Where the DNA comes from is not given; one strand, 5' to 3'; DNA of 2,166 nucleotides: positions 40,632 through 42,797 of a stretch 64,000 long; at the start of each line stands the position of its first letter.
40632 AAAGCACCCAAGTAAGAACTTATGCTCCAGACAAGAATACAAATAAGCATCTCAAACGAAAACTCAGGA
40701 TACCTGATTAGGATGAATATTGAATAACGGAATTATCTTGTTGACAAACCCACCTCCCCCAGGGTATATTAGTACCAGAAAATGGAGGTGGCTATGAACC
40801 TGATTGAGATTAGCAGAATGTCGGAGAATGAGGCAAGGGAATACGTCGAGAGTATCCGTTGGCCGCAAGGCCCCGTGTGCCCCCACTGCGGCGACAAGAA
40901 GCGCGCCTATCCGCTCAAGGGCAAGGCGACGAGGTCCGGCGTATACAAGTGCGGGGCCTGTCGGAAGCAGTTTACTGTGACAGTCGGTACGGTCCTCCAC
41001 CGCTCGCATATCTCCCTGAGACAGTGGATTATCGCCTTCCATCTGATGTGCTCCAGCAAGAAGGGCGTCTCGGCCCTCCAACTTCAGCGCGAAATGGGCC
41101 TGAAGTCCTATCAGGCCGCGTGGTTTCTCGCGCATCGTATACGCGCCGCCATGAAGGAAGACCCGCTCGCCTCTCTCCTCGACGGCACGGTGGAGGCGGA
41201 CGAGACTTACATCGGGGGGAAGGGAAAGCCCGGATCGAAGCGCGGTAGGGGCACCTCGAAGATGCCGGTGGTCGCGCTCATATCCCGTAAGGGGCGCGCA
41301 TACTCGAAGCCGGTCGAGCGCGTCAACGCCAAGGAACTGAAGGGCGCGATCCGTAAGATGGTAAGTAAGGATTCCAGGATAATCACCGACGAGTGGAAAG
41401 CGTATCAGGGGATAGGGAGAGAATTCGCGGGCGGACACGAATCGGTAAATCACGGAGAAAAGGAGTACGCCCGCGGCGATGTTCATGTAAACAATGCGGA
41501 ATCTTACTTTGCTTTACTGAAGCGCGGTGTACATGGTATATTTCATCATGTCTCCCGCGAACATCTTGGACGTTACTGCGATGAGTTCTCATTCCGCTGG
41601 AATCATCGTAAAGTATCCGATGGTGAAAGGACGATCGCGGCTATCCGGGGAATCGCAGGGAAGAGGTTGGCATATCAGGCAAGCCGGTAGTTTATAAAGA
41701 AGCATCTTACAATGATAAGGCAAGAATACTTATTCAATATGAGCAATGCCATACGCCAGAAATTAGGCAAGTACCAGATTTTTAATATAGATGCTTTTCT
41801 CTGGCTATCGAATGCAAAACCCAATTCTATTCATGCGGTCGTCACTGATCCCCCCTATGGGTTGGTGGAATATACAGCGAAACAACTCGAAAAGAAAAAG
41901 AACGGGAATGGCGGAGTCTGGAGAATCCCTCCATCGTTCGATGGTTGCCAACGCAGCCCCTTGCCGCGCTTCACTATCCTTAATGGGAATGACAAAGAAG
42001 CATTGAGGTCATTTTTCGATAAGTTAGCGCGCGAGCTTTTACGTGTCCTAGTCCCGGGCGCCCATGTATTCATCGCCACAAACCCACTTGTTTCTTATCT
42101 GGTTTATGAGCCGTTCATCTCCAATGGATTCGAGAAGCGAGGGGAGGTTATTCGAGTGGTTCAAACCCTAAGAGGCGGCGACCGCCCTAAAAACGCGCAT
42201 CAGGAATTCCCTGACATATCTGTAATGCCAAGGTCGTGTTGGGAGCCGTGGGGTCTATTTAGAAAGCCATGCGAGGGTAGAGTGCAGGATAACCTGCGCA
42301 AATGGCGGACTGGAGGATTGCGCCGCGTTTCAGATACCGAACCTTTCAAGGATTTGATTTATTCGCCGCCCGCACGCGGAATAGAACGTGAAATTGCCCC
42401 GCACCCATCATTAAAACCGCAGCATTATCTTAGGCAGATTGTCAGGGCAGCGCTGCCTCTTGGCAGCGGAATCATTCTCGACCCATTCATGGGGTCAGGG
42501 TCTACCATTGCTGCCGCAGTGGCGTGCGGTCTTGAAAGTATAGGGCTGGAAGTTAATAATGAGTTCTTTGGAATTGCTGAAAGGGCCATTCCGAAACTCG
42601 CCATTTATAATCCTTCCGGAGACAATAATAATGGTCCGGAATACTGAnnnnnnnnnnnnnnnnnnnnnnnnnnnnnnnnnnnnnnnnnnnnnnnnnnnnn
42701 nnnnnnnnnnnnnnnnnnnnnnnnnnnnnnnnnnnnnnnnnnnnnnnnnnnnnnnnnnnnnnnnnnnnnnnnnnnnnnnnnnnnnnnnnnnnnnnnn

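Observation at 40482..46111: Candidate 5.6-kb IS1595-family cargo transposon carrying a type II R-M system and a serine protease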

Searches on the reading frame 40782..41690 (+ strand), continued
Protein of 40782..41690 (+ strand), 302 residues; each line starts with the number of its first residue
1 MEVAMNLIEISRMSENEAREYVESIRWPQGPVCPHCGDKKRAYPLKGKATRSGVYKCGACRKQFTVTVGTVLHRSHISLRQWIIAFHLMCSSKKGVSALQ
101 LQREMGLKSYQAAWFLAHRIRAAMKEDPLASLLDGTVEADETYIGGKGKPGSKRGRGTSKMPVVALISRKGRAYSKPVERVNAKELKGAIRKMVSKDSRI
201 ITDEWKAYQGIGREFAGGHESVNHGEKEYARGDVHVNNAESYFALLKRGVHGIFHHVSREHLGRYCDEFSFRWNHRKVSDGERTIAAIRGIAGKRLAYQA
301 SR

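Call 77: list_cluster_members(proteins=[window:40794-41690:+, window:41712-42647:+, window:43400-44302:-])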
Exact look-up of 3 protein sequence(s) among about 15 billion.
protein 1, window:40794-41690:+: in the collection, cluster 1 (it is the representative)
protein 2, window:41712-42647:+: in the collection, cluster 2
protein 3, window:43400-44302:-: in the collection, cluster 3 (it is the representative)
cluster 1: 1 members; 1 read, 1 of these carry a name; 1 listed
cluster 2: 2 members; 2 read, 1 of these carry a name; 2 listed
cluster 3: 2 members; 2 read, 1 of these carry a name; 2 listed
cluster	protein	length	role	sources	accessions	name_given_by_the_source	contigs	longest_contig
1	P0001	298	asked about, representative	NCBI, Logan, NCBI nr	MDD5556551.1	MAG: IS1595 family transposase [bacterium] | IS1595 family transposase [bacterium]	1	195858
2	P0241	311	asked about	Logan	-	-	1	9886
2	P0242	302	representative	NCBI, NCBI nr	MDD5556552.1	MAG: DNA methyltransferase [bacterium] | DNA methyltransferase [bacterium]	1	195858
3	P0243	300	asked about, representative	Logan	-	-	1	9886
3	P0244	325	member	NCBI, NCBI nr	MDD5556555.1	MAG: serine protease [bacterium] | serine protease [bacterium]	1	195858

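Call 80: search_dna_similar(query=window:40794-41690:+, collection=plasmids, mode=protein, max_rows=15, max_evalue=1e-30)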
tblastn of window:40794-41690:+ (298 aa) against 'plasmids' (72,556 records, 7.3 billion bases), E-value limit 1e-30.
Records with a match: 128; places in all: 163; records where one place covers at least 80% of the query: 126.
Best place of each record, by identity: <60% 128.
By first word of the organism name: Sinorhizobium 32; Pseudosulfitobacter 30; Mesorhizobium 9; Acidiphilium 7; Neorhizobium 6; Azospirillum 4; Rhizobium 4; Microvirga 4; Agrobacterium 3; Sulfitobacter 2; and 22 more.
By predicted mobility (MOB-suite, as given by PLSDB): non-mobilizable 72; conjugative 42; mobilizable 14.
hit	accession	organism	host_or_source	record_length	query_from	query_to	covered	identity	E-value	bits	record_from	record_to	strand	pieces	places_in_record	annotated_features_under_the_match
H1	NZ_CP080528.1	Mesorhizobium sp. AR07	Oxytropis sp.,Cell culture,root nodule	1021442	11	297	96%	47.1%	1e-75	258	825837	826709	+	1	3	record has no annotation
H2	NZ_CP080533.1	Mesorhizobium sp. AR02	Oxytropis sp.,Cell culture,root nodule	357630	12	295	89%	47.0%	6e-56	244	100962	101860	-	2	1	none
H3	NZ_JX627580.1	Methylobacterium oryzae CBMB20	-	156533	11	296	96%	43.3%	2e-62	220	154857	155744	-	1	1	IS1595 family transposase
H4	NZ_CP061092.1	Roseomonas marmotae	Marmota himalayana,pure culture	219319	12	297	96%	43.0%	4e-63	222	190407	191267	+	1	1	IS1595 family transposase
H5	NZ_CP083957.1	Mesorhizobium sp. B1-1-8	cell culture,soil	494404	10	286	88%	44.1%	2e-50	225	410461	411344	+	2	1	none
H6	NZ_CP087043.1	Pseudosulfitobacter pseudonitzschiae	Mediolabrus comicus,The surface ...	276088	1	297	100%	38.0%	1e-58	209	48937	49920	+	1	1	IS1595 family transposase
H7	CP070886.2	Pseudosulfitobacter pseudonitzschiae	Skeletonema costatum,The surface ...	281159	1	297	100%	38.0%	1e-58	209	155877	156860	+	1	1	IS1595 family transposase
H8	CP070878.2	Pseudosulfitobacter pseudonitzschiae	Skeletonema costatum,The surface ...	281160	1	297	100%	38.0%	1e-58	209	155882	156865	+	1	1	IS1595 family transposase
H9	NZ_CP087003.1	Pseudosulfitobacter pseudonitzschiae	Skeletonema costatum,The surface ...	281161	1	297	100%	38.0%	1e-58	209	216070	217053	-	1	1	IS1595 family transposase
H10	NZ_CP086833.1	Pseudosulfitobacter pseudonitzschiae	Trieres chinensis,The surface seawater ...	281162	1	297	100%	38.0%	1e-58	209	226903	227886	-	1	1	IS1595 family transposase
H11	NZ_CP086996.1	Pseudosulfitobacter pseudonitzschiae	Skeletonema costatum,The surface ...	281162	1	297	100%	38.0%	1e-58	209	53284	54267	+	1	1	IS1595 family transposase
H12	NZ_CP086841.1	Pseudosulfitobacter pseudonitzschiae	Trieres chinensis,The surface seawater ...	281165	1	297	100%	38.0%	1e-58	209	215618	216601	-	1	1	IS1595 family transposase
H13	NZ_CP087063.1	Pseudosulfitobacter pseudonitzschiae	Mediolabrus comicus,The surface ...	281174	1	297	100%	38.0%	1e-58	209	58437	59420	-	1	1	IS1595 family transposase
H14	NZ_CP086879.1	Pseudosulfitobacter pseudonitzschiae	Skeletonema costatum,The surface ...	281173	1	297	100%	38.0%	1e-58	209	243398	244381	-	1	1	IS1595 family transposase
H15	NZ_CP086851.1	Pseudosulfitobacter pseudonitzschiae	Skeletonema costatum,The surface ...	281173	1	297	100%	38.0%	1e-58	209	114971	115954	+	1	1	IS1595 family transposase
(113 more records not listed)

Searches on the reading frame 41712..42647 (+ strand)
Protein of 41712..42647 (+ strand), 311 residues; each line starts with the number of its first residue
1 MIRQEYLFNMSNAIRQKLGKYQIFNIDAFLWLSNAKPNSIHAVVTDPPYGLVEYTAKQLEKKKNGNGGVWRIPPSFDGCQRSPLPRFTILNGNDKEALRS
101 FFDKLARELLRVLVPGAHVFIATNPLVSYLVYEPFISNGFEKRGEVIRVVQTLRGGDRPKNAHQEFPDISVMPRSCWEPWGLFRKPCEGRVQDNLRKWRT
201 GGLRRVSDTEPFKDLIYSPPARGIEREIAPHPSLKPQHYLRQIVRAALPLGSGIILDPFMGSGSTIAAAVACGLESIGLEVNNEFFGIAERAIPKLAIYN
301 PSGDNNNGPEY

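Call 8: search_protein_families(library=pfam, proteins=[window:41712-42647:+], max_evalue=0.01)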
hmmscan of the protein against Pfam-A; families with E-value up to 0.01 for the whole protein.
window:41712-42647:+ (311 aa): 1 family
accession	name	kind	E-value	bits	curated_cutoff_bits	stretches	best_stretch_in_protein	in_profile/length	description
PF01555.25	N6_N4_Mtase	-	6.4e-16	59.4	26.7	1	40-290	1-220/221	DNA methylase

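Call 22: search_protein_families(library=padloc, proteins=[window:41712-42647:+], max_evalue=0.01)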
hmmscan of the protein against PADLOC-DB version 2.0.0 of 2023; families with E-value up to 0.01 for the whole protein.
window:41712-42647:+ (311 aa): 50 families (the best 25 are shown)
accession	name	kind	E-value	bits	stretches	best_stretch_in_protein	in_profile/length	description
PDLC03215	MTase_II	-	4.4e-123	408.5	1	24-297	51-325/331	Type II methyltransferase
PDLC03371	MTase_II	-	2.8e-21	74.2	1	19-294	9-253/260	Type II methyltransferase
PDLC03320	MTase_II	-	1.5e-15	55.1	1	225-301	207-282/289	Type II methyltransferase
PDLC03299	MTase_II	-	2.2e-15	55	1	222-299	187-263/296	Type II methyltransferase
PDLC03265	MTase_II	-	1.2e-14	52.5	1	229-295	265-330/333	Type II methyltransferase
PDLC03350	MTase_II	-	2e-14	51.7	2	231-293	234-295/312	Type II methyltransferase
PDLC03353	MTase_II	-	3.5e-13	47.7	1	228-293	186-250/260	Type II methyltransferase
PDLC03228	MTase_II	-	4.9e-11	40.9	1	231-291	144-203/227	Type II methyltransferase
PDLC03387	MTase_II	-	9.3e-11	39.4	1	230-292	213-274/289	Type II methyltransferase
PDLC04134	mad2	-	1.7e-10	38.4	2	12-151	332-424/492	mads_2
PDLC03216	MTase_II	-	6.2e-10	36.6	1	231-297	194-259/364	Type II methyltransferase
PDLC03308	MTase_II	-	3.2e-09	34.3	1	230-286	332-387/419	Type II methyltransferase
PDLC03283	MTase_II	-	3.8e-09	34.3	1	254-294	232-272/352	Type II methyltransferase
PDLC03321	MTase_II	-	2.2e-08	31.6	1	231-289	182-238/245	Type II methyltransferase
PDLC03339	MTase_II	-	7.1e-08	29.6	1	226-293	205-271/399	Type II methyltransferase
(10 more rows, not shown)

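Call 23: search_protein_families(library=ncbifam, proteins=[window:41712-42647:+], max_evalue=0.01)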
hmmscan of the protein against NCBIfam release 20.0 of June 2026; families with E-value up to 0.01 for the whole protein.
window:41712-42647:+ (311 aa): 4 families
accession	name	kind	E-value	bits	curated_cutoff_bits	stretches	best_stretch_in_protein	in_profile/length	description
NF008572.0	PRK11524.1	equivalog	2.8e-13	49.7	292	1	227-299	191-262/294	adenine-specific DNA-methyltransferase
NF050803.1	DnaMtaseCcrMCaul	equivalog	4e-08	32.6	830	1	230-296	185-250/350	adenine-specific DNA-methyltransferase CcrM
NF010253.0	PRK13699.1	subfamily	1.3e-07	31.5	244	1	231-288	144-200/226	DNA methyltransferase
TIGR01177.1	TIGR01177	hypoth_equivalog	1.5e-06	27.8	316.55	0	239-284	170-215/330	TIGR01177 family methyltransferase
